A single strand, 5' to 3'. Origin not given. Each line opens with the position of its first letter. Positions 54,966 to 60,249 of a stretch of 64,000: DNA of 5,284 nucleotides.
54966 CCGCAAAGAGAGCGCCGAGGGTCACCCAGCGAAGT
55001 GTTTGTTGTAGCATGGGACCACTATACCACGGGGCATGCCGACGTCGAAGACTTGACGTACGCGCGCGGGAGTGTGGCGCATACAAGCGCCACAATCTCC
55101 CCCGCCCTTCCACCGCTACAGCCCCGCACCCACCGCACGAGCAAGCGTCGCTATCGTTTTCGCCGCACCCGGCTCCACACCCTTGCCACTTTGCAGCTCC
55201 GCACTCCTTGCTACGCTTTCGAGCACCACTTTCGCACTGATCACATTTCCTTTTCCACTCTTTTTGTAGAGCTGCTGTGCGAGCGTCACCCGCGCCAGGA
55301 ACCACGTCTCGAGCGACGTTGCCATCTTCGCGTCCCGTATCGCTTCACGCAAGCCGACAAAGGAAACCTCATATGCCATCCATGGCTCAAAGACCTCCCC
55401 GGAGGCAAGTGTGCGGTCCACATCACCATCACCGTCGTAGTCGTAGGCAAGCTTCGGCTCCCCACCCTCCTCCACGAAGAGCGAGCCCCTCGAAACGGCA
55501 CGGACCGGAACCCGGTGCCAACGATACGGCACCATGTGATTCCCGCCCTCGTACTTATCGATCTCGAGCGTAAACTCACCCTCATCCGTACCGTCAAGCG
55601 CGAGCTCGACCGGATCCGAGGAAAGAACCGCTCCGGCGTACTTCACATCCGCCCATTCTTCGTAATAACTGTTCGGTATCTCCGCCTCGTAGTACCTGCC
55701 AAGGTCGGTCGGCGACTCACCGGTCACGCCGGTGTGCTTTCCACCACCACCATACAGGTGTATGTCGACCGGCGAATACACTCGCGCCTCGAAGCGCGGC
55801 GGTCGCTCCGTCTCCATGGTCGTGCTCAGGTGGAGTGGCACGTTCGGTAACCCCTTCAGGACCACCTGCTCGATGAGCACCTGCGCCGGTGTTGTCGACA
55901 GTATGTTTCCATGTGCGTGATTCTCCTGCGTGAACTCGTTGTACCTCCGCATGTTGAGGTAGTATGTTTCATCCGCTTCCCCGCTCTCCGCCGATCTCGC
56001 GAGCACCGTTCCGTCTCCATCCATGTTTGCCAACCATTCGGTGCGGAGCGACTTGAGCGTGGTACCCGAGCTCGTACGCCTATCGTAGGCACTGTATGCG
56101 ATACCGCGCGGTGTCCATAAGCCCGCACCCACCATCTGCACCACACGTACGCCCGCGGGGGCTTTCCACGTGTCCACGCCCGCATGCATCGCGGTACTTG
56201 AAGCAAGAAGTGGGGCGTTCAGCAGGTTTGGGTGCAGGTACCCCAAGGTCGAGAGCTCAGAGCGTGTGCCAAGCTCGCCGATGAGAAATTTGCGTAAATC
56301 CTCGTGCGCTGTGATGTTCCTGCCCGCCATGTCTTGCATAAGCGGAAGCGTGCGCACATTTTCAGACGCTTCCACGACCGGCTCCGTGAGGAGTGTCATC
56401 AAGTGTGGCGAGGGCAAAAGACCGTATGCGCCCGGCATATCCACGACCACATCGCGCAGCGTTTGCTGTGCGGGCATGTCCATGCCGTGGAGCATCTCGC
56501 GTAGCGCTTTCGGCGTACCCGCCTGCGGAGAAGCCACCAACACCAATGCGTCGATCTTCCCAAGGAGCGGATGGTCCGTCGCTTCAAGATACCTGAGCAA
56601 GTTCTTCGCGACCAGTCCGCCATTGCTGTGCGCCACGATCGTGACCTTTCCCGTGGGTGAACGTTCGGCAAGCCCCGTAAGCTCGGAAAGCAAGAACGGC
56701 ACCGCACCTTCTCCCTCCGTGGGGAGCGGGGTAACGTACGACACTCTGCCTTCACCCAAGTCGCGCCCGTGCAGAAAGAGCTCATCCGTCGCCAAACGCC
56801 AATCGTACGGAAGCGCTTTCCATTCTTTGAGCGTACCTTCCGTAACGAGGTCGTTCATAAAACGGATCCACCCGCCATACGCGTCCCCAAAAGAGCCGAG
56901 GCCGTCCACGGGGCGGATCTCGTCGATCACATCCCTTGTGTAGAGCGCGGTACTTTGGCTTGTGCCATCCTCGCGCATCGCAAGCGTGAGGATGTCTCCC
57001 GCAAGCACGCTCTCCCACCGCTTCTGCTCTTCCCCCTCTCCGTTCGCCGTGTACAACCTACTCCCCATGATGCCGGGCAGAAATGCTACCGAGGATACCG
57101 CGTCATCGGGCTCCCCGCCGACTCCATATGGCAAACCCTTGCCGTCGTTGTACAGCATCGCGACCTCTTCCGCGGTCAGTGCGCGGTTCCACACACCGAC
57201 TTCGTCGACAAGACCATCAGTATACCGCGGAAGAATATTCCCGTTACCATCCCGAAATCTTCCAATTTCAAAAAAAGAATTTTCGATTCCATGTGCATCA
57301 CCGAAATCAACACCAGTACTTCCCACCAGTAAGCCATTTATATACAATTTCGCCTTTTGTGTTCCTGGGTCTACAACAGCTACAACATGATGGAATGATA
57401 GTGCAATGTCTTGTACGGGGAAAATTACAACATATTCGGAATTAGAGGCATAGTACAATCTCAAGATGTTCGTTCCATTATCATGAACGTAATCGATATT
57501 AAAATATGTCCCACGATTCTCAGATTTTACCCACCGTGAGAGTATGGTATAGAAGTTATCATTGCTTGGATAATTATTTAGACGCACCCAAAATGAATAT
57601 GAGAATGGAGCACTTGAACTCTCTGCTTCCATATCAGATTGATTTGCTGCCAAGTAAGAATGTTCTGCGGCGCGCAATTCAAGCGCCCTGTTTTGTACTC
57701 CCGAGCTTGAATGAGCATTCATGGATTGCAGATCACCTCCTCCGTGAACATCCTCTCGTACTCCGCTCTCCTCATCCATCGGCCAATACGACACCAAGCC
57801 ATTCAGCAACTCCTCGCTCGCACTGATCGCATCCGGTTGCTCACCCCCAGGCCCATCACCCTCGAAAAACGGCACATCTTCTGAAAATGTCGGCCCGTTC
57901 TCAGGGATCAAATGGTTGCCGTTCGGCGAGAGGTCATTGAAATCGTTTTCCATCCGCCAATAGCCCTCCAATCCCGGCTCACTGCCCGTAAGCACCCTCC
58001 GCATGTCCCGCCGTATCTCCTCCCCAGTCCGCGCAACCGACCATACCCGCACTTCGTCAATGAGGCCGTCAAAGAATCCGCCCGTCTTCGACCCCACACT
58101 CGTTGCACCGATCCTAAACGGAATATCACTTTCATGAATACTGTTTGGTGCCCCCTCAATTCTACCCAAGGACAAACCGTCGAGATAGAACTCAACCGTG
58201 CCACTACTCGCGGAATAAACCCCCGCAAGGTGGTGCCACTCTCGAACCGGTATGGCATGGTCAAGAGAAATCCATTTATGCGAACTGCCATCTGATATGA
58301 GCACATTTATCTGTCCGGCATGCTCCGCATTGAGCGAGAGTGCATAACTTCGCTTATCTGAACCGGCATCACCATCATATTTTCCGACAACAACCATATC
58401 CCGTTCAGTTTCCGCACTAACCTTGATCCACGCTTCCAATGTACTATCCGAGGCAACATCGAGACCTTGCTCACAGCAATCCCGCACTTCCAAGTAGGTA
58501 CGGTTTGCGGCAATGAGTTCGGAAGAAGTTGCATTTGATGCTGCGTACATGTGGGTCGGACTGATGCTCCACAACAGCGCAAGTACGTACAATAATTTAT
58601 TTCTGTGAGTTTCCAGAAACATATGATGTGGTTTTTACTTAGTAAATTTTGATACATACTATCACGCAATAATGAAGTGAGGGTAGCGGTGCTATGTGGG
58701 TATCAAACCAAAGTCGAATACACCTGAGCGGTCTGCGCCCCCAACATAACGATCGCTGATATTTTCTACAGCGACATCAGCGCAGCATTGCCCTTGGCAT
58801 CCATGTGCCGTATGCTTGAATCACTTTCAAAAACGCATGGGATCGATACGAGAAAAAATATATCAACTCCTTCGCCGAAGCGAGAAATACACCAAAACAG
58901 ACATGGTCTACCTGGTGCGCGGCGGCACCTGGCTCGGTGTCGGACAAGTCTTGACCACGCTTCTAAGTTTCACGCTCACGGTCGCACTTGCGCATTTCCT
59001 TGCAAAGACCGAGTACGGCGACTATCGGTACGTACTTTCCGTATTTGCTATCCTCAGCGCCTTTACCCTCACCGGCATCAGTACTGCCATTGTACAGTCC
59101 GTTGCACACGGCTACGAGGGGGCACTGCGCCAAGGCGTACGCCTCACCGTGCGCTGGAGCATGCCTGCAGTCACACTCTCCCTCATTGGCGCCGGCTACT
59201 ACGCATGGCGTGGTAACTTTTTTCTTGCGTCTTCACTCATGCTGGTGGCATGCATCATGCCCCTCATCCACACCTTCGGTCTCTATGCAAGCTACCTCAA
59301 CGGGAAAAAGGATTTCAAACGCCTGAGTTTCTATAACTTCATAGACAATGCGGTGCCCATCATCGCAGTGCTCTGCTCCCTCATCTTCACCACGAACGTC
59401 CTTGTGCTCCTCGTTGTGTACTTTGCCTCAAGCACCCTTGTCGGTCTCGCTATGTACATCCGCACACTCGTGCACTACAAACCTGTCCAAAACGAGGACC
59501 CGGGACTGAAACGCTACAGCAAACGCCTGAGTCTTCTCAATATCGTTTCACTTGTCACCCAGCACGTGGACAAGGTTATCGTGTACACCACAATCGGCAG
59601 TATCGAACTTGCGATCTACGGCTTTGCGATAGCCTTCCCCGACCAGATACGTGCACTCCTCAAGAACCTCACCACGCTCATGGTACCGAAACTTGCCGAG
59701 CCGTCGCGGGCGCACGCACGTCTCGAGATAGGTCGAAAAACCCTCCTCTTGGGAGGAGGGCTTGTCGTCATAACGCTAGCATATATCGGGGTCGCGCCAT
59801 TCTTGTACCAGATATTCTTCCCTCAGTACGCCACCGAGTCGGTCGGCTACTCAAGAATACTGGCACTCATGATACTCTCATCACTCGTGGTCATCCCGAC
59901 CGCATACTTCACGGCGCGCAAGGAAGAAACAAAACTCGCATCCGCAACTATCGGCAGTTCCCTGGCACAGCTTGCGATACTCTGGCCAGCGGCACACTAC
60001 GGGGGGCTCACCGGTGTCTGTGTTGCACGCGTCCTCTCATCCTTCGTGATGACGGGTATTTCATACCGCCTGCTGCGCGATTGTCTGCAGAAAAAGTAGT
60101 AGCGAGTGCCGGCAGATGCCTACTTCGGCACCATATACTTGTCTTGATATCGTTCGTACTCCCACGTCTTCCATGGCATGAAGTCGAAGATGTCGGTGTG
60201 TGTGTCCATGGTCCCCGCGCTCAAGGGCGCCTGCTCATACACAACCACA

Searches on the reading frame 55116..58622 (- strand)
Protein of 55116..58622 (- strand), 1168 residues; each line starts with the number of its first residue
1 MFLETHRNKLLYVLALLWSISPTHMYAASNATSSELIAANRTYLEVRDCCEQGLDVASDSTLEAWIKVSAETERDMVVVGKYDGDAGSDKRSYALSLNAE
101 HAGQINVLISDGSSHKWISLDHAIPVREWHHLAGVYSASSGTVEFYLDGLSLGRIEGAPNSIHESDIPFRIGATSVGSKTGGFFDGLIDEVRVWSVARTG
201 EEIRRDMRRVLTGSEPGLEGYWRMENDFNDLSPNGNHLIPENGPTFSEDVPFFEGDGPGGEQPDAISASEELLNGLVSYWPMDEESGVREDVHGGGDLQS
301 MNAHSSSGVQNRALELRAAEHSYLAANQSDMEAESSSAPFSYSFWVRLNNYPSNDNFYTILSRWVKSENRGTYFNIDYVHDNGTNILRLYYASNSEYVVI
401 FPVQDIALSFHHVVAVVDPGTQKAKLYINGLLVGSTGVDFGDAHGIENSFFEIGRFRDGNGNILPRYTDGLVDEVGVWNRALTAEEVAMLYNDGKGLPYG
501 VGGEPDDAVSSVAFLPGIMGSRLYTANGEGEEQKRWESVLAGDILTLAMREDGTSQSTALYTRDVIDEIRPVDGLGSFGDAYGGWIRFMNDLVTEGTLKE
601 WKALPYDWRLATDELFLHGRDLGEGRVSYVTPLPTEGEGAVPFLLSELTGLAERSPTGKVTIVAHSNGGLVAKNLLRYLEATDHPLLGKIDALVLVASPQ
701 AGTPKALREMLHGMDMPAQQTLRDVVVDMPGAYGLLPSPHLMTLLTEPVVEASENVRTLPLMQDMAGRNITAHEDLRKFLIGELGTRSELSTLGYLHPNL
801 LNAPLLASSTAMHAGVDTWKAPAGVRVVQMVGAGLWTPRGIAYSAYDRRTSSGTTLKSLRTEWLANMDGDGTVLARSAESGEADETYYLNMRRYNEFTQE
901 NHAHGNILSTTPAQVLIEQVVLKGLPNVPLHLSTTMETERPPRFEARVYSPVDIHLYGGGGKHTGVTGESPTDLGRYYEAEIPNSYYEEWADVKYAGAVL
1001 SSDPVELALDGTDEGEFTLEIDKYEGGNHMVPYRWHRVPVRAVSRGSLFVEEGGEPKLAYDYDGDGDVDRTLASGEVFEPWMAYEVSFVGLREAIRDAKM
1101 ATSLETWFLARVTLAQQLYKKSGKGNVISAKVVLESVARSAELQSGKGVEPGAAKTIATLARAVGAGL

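Call 55: search_protein_families(library=pfam, proteins=[window:55116-58622:-], max_evalue=0.00001)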
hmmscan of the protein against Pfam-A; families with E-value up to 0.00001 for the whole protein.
window:55116-58622:- (1168 aa): 3 families
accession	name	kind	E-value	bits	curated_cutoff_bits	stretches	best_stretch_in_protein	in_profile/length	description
PF13385.13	Laminin_G_3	-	6.9e-48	163.1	27.6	2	52-203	12-150/151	Concanavalin A-like lectin/glucanases superfamily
PF24096.1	DUF7379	-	1.2e-06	29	33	1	646-714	59-126/191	Domain of unknown function (DUF7379)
PF02450.21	LCAT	-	8.5e-06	25.7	21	0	582-737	66-203/392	Lecithin:cholesterol acyltransferase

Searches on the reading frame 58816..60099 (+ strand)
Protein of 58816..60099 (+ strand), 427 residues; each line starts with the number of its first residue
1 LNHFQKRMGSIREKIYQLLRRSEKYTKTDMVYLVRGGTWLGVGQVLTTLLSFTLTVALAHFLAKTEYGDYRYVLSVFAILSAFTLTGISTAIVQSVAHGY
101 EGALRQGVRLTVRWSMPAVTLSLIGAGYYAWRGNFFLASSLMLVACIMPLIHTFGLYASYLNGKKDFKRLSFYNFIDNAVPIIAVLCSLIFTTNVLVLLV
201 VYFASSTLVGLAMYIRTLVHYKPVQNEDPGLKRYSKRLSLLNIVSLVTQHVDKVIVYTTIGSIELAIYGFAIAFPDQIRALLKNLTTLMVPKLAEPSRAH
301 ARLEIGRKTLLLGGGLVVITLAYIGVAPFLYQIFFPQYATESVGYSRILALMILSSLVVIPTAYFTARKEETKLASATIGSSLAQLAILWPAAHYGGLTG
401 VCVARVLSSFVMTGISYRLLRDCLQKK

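Call 55: search_protein_families(library=pfam, proteins=[window:58816-60099:+], max_evalue=0.00001)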
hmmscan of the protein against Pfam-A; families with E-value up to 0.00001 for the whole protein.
window:58816-60099:+ (427 aa): 2 families
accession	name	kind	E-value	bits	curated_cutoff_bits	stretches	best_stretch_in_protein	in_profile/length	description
PF01943.22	Polysacc_synt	-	1.7e-12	47.8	28.2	1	33-268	1-244/274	Polysaccharide biosynthesis protein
PF13440.11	Polysacc_synt_3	-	4.3e-11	43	23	1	58-303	2-250/293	Polysaccharide biosynthesis protein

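Call 86: find_encoding_contigs(protein=window:58816-60099:+, flank=10000, max_places=2)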
Protein window:58816-60099:+ (427 aa): no gene with exactly this product is on record in the collection.
